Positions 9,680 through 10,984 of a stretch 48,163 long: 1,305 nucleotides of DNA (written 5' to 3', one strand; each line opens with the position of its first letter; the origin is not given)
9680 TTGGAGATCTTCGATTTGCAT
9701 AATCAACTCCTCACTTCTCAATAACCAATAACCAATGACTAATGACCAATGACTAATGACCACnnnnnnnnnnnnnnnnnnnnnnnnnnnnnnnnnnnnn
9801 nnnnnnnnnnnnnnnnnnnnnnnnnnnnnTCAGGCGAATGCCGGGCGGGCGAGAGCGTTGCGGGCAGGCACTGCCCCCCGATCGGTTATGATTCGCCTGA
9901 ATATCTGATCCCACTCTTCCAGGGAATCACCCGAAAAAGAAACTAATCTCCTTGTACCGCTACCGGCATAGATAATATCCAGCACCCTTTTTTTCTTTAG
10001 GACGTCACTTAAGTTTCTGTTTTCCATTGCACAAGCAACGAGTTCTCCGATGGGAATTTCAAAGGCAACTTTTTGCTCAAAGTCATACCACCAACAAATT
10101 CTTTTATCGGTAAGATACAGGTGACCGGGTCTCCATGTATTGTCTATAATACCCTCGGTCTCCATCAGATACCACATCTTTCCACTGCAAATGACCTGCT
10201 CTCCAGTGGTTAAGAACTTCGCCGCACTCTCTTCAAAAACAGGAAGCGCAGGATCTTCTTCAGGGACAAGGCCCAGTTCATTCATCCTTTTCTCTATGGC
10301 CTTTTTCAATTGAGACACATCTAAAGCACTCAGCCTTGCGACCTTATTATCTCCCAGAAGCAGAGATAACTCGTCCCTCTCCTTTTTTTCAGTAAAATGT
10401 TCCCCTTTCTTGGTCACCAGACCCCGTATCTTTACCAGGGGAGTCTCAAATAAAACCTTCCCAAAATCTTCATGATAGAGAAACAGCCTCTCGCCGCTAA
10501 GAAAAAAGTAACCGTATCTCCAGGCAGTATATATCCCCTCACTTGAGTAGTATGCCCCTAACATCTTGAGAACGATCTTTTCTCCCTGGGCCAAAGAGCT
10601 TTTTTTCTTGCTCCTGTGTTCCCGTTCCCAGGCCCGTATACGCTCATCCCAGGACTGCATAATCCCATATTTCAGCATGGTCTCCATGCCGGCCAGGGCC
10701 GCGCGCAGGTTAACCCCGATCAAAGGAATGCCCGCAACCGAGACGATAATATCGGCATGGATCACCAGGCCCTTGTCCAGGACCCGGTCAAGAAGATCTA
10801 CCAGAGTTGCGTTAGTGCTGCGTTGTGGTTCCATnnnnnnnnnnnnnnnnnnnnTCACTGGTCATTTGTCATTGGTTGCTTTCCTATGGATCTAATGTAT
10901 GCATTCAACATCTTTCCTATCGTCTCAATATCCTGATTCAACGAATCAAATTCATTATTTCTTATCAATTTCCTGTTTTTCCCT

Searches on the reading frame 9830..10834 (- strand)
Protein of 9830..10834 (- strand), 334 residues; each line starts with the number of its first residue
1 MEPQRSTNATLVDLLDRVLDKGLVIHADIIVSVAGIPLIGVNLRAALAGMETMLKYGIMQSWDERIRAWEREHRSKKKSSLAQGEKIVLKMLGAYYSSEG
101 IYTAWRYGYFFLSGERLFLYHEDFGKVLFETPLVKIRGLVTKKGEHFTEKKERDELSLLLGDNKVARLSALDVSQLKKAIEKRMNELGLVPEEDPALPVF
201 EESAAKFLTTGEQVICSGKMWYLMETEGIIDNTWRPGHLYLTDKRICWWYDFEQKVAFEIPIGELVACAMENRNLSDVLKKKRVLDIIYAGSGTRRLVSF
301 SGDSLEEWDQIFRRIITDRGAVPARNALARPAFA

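Call 15: search_protein_families(library=pfam, proteins=[window:9830-10834:-], max_evalue=0.01)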
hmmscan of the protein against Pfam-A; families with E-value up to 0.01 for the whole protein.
window:9830-10834:- (334 aa): 2 families
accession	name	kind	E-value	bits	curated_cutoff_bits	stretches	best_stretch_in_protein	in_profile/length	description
PF00741.23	Gas_vesicle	-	4.7e-17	62.3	25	1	10-48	1-39/39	Gas vesicle protein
PF02893.26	GRAM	-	0.0018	18.6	23.6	0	234-277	28-71/112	GRAM domain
